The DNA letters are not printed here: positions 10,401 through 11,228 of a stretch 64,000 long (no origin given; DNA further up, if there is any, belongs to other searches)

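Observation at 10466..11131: Isolated, GC-enriched type IV pilin-like gene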

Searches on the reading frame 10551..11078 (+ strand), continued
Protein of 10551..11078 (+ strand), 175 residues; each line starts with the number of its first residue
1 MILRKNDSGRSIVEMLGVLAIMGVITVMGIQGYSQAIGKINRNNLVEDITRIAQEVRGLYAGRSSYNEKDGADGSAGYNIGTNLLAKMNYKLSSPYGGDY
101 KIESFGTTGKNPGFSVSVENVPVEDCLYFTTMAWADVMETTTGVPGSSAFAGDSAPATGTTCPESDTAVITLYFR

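Call 32: fold_search(model_id=the predicted structure, library=pdb)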
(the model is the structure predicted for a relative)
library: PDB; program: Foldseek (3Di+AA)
matches with E <= 10: 163; with E <= 0.001: 0
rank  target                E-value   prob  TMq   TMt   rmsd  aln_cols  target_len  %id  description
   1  6t8s_AAA              9.9e-03  0.90  0.37  0.46   6.9       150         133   14  Structure of the major Type IV pilin PilA1 from Clostridium difficile (released 2020-03-25)
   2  8uhf_I                1.4e-02  0.99  0.53  0.49   7.9       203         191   14  Cryo-EM of Vibrio cholerae toxin co-regulated pilus - asymmetric reconstruction (released 2023-12-06)
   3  6t8s_CCC              7.6e-02  0.38  0.32  0.39   6.9       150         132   12  Structure of the major Type IV pilin PilA1 from Clostridium difficile (released 2020-03-25)
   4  6t8s_BBB              1.2e-01  0.47  0.37  0.44   6.7       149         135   15  Structure of the major Type IV pilin PilA1 from Clostridium difficile (released 2020-03-25)
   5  1em2                  4.4e-01  0.05  0.20  0.17  17.0       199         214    8  Star-related lipid transport domain of MLN64 (released 2000-05-02)
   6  1ttw_A                4.7e-01  0.08  0.20  0.26   9.1       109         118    6  Crystal structure of the Yersinia Pestis type III secretion chaperone SycH in complex with a stable fragment of YscM2 (released 2004-08-31)
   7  8gmd_A                9.2e-01  0.13  0.25  0.16   6.7        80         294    9  CRYSTAL STRUCTURE OF AP2 ASSOCIATED KINASE 1 COMPLEXED WITH (5P)-3-({(8R)-5-[(4-aminopiperidin-1-yl)methyl]pyrrolo[2,1 (released 2023-07-12)
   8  7mis_A                9.2e-01  0.03  0.17  0.06  13.9       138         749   10  Cryo-EM structure of SidJ-SdeC-CaM reaction intermediate complex (released 2021-08-18)
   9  4hx6_H                9.2e-01  0.01  0.10  0.11  12.7       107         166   10  Streptomyces globisporus C-1027 NADH:FAD oxidoreductase SgcE6 (released 2012-11-28)
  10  7rj8_A                1.0e+00  0.11  0.23  0.15   6.3        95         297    7  CRYSTAL STRUCTURE OF AP2 ASSOCIATED KINASE 1 ISOFORM 1 COMPLEXED WITH LIGAND (2R)-2-AMINO-N-[3-(DIFLUOROM ETHOXY)-4-(1 (released 2022-02-23)
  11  8ahx_G                1.0e+00  0.06  0.15  0.14  14.1       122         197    9  Cryo-EM structure of the nitrogen-fixation associated NADH:ferredoxin oxidoreductase RNF from Azotobacter vinelandii (released 2023-11-01)
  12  2gjv_A                1.0e+00  0.03  0.17  0.20  19.2       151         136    9  Crystal Structure of a Protein of Unknown Function from Salmonella typhimurium (released 2006-04-11)
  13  8gmd_B                1.2e+00  0.11  0.24  0.15   6.1        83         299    7  CRYSTAL STRUCTURE OF AP2 ASSOCIATED KINASE 1 COMPLEXED WITH (5P)-3-({(8R)-5-[(4-aminopiperidin-1-yl)methyl]pyrrolo[2,1 (released 2023-07-12)
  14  3f08_B                1.4e+00  0.01  0.12  0.14  13.7        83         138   12  Crystal structure of the putative uncharacterized protein Q6HG14 from Bacilllus thuringiensis. Northeast Structural Ge (released 2008-11-18)
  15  8rb8_G                1.5e+00  0.11  0.25  0.23  12.4       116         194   10  Cryo-EM structure of the NADH:ferredoxin oxidoreductase RNF from Azotobacter vinelandii, purified with 2-ME/TCEP, NADH (released 2024-06-26)
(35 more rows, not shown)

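Call 48: list_cluster_members(proteins=[P0001, P0015, P0056])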
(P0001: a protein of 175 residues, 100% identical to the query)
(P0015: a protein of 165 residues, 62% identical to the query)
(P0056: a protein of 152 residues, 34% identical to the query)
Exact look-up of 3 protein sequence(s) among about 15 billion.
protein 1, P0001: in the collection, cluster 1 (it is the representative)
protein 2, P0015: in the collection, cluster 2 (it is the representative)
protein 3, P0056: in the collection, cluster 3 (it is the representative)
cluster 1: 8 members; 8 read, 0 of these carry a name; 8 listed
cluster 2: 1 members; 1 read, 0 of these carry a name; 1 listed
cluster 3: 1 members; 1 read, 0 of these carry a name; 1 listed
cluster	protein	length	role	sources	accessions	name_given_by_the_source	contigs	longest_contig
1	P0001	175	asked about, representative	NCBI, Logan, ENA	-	-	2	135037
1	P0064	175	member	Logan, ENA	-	-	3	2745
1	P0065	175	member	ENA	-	-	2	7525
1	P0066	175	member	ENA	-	-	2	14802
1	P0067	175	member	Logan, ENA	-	-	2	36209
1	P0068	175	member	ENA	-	-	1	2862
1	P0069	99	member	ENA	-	-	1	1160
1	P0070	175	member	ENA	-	-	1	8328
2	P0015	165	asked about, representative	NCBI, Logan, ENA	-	-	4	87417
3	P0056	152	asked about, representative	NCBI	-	-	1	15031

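Call 51: find_encoding_contigs(protein=P0059, flank=10000, max_places=2)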
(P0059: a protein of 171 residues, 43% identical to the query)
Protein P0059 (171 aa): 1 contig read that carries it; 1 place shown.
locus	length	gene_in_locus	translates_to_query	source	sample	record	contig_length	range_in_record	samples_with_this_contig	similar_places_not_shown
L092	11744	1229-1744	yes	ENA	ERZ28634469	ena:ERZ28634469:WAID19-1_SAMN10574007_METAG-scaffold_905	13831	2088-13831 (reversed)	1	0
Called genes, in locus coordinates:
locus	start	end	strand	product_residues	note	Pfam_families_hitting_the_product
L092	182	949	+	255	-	PF01048:PNP_UDP_1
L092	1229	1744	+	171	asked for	-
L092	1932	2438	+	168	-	-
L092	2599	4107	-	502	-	PF13541:ChlI, PF00493:MCM, PF00158:Sigma54_activat (faint), PF01078:Mg_chelatase, PF07728:AAA_5 (faint), PF13335:Mg_chelatase_C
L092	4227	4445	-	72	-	-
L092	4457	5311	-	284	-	-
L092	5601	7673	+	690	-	PF00270:DEAD, PF04851:ResIII (weak), PF00271:Helicase_C, PF19833:RecG_dom3_C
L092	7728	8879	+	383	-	PF09925:DUF2157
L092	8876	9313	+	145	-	PF14345:GDYXXLXY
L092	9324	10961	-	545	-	PF08019:EptA_B_N, PF00884:Sulfatase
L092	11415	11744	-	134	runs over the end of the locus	-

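Call 52: find_encoding_contigs(protein=P0053, flank=10000, max_places=2)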
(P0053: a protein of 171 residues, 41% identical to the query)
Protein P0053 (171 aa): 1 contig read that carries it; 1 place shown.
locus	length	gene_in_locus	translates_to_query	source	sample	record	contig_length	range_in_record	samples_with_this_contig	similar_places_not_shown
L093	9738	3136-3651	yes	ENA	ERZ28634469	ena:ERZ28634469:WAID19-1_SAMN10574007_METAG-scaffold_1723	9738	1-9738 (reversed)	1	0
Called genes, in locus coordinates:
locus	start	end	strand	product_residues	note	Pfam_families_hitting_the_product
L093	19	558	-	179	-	-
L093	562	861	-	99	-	-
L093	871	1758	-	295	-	PF01795:Methyltransf_5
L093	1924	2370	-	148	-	PF02381:MraZ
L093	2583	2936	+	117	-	-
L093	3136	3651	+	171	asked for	-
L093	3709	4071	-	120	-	-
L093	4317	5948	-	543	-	PF08245:Mur_ligase_M, PF02875:Mur_ligase_C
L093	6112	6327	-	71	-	-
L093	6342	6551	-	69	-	PF11324:DUF3126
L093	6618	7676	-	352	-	PF03462:PCRF, PF00472:RF-1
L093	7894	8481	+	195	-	-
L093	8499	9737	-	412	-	?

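Call 53: find_encoding_contigs(protein=P0033, flank=10000, max_places=2)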
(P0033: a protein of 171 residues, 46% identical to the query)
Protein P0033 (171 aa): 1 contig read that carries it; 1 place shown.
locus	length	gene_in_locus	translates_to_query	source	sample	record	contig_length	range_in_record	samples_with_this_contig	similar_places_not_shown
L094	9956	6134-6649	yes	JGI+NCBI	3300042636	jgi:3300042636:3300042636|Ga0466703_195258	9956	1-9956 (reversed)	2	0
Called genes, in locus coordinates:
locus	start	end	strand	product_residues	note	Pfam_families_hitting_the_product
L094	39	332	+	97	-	-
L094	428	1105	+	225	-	PF22688:Hda_lid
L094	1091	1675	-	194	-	PF01300:Sua5_yciO_yrdC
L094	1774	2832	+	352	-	PF00534:Glycos_transf_1, PF13692:Glyco_trans_1_4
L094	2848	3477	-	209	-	PF01066:CDP-OH_P_transf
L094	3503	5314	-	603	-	PF01541:GIY-YIG (weak), PF27096:UvrC_M, PF02151:UVR (weak), PF22920:UvrC_RNaseH, PF08459:UvrC_RNaseH_dom, PF12826:HHH_2 (weak), PF14520:HHH_5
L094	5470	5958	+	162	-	-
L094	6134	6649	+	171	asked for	PF08805:PilS (weak)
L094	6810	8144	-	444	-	PF12704:MacB_PCD, PF02687:FtsX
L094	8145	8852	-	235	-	PF00005:ABC_tran, PF13304:AAA_21 (faint)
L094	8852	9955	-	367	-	PF00364:Biotin_lipoyl (faint), PF25917:BSH_RND, PF25919:BSH_CusB (faint), PF25973:BSH_CzcB, PF25876:HH_MFP_RND (weak), PF25954:Beta-barrel_RND_2, PF25990:Beta-barrel_YknX, PF26002:Beta-barrel_AprE (weak)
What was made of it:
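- Tandem pairs occur at the uvrC locus in some termite-gut MAGs (call 53).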

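Call 54: find_related_loci(query=A1, collection=viral_contigs, flank=10000)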
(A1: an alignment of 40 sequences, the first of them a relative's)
Query A1 (175 aa) in viral_contigs; peptide patterns used: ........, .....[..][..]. (x = any residue, [..] = any of these).
48 stretches matched a pattern, but none encodes a relative of the query by tblastn (E <= 1e-3).
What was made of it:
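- No relatives were found in the viral contig collection (call 54).
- Tried and rejected: A scan of 2.9 million viral contigs found no relative (call 54), so I dropped this line.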

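Call 59: search_dna_similar(query=window:10551-11075:+, collection=plasmids, mode=protein, max_evalue=1, max_rows=15)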
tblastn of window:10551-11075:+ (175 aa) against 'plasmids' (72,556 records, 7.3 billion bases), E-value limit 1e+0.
Records with a match: 104; places in all: 105; records where one place covers at least 80% of the query: 83.
Best place of each record, by identity: <60% 104.
By first word of the organism name: Escherichia 80; Arsenophonus 10; Klebsiella 3; Enterobacter 3; Citrobacter 2; Salmonella 2; Serratia 1; Nitratidesulfovibrio 1; Azonexus 1; Yersinia 1.
By predicted mobility (MOB-suite, as given by PLSDB): conjugative 71; non-mobilizable 18; mobilizable 15.
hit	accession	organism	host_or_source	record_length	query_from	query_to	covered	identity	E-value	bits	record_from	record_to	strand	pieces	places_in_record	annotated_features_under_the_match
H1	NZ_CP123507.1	Arsenophonus nasoniae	Pachycrepoideus vindemmiae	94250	13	175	93%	27.8%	4e-7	56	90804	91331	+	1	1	type 4 pilus major pilin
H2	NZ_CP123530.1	Arsenophonus nasoniae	Nasonia vitripennis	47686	13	175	93%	27.3%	3e-7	56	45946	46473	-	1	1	type 4 pilus major pilin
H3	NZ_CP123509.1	Arsenophonus nasoniae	Pachycrepoideus vindemmiae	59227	13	175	93%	27.3%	3e-7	56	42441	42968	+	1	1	type 4 pilus major pilin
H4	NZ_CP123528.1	Arsenophonus nasoniae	Nasonia vitripennis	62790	13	175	93%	27.3%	3e-7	56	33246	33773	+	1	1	type 4 pilus major pilin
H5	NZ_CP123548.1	Arsenophonus nasoniae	Nasonia vitripennis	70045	13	175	93%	27.3%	3e-7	56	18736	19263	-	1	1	type 4 pilus major pilin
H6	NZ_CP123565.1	Arsenophonus nasoniae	Nasonia vitripennis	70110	13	175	93%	27.3%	3e-7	56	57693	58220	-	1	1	type 4 pilus major pilin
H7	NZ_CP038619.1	Arsenophonus nasoniae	Nasonia vitripennis,pure culture,whole ...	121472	13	175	93%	27.3%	3e-7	56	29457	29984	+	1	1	type 4 pilus major pilin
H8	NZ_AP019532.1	Serratia symbiotica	Acyrthosiphon pisum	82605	13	175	93%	26.7%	1e-6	54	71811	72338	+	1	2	type 4 pilus major pilin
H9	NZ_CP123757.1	Arsenophonus apicola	Apis mellifera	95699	4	175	98%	24.9%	2e-6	54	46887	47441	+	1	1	type 4 pilus major pilin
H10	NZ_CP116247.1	Nitratidesulfovibrio vulgaris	swine finishing facility waste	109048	4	170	95%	25.3%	9e-1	37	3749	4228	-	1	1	type 4 pilus major pilin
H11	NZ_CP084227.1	Arsenophonus apicola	Apis mellifera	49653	4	175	98%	24.3%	1e-5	52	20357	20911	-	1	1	type 4 pilus major pilin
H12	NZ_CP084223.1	Arsenophonus apicola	Apis mellifera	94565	4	175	98%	24.3%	1e-5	52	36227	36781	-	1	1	type 4 pilus major pilin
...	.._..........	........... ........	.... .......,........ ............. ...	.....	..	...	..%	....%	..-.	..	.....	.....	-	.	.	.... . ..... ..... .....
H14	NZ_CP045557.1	Citrobacter sp. S39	-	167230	19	153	77%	30.9%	4e-2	41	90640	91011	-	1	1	type 4 pilus major pilin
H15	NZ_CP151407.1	Azonexus hydrophilus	metagenomic assembly,groundwater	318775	5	170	95%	25.0%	6e-2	40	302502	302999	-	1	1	type 4 pilus major pilin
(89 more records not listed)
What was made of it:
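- tblastn finds IncI-type plasmid 'type 4 pilus major pilin' genes at 25-28% identity over 93-98% of the protein (call 59).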

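Call 60: get_annotated_region(hit=H7, flank=12000)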
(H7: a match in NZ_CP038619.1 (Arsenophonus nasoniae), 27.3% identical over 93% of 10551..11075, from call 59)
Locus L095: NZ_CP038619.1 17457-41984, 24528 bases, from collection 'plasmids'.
description: Arsenophonus nasoniae strain FIN plasmid pArsFIN7, complete sequence
organism: Arsenophonus nasoniae (NCBI taxid 638)
taxonomy: Bacteria; Pseudomonadota; Gammaproteobacteria; Enterobacterales; Morganellaceae; Arsenophonus; Arsenophonus nasoniae
host: -; source: Nasonia vitripennis,pure culture,whole insect; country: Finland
typing (MOB-suite, as given by PLSDB): mobilizable; relaxase MOBP
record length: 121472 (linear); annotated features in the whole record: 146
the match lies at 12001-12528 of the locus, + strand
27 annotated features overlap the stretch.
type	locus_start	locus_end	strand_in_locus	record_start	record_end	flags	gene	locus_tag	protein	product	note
CDS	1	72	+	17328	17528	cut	-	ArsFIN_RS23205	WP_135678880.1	hypothetical protein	-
CDS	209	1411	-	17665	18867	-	-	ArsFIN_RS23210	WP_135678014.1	IS91 family transposase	-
CDS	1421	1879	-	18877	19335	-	-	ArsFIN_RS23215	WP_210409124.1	hypothetical protein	-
CDS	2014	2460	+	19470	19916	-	-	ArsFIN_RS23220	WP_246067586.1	toxin co-regulated pilus biosynthesis Q family protein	-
CDS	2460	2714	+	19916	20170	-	pilM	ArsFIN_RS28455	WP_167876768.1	type IV pilus biogenesis protein PilM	-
CDS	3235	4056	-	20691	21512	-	-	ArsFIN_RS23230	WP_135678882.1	hypothetical protein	-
CDS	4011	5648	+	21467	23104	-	-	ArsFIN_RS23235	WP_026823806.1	PilN family type IVB pilus formation outer membrane protein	GO:0009297 - pilus assembly [Evidence IEA]; GO:0009306 - protein secretion [Evidence IEA]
CDS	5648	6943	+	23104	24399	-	pilO2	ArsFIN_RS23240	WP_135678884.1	type 4b pilus protein PilO2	-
CDS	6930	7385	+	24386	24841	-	pilP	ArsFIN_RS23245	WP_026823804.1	type IV pilus biogenesis protein PilP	GO:0009297 - pilus assembly [Evidence IEA]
CDS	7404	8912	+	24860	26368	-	-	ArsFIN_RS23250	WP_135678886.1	ATPase, T2SS/T4P/T4SS family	-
CDS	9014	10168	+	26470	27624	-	-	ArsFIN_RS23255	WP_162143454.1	retroviral-like aspartic protease family protein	-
CDS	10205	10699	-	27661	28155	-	-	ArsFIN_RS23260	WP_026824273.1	Hsp20 family protein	-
CDS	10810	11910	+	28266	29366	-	-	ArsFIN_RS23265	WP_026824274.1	type II secretion system F family protein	-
CDS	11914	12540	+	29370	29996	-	-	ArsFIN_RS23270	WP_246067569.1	type 4 pilus major pilin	-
CDS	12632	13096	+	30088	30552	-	-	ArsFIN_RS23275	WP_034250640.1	lytic transglycosylase domain-containing protein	-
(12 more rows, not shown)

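Call 63: find_homologous_proteins(query=L032:908-2533:+, max_evalue=1e-10)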
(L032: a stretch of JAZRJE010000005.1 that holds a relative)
Query L032:908-2533:+ (542 aa): 813 proteins with E <= 1e-10 among 8000 candidates; the best 120 are listed.
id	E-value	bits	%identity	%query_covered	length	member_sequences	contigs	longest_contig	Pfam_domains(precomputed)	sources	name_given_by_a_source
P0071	0.0e+0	1129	97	100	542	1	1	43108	PF00263.27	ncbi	-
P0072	0.0e+0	1073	92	100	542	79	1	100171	PF00263.27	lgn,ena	-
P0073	0.0e+0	1050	89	100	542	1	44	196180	PF00263.27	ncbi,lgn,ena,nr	ncbi:MAG: hypothetical protein J6S06_03555 [Alphaproteobacteria bacterium]|nr:hypothetical protein [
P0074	0.0e+0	1047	89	100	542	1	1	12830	PF00263.27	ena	-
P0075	0.0e+0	1045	88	100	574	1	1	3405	PF00263.27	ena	-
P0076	0.0e+0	1043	89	100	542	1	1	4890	PF00263.27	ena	-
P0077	0.0e+0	1041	87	100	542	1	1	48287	PF00263.27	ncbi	-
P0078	0.0e+0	1040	87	100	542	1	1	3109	PF00263.27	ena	-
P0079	0.0e+0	1040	88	100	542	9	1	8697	PF00263.27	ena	-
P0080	0.0e+0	1038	87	100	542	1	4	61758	PF00263.27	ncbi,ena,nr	ncbi:MAG: hypothetical protein IJY99_03330 [Alphaproteobacteria bacterium]|nr:hypothetical protein [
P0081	0.0e+0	1036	88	100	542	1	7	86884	PF00263.27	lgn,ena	-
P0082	0.0e+0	1035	87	100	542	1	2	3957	PF00263.27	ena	-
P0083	0.0e+0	1035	87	100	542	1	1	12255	PF00263.27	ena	-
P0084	0.0e+0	1034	88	100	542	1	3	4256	PF00263.27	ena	-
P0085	0.0e+0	1034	87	100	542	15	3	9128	PF00263.27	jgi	-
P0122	0.0e+0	1027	87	100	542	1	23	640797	PF00263.27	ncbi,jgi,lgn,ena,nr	ncbi:MAG: hypothetical protein E7007_00580 [Alphaproteobacteria bacterium]|nr:hypothetical protein [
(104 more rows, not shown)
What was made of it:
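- The secretin is 86-97% identical across the 120 top-scoring protein clusters listed (call 63).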
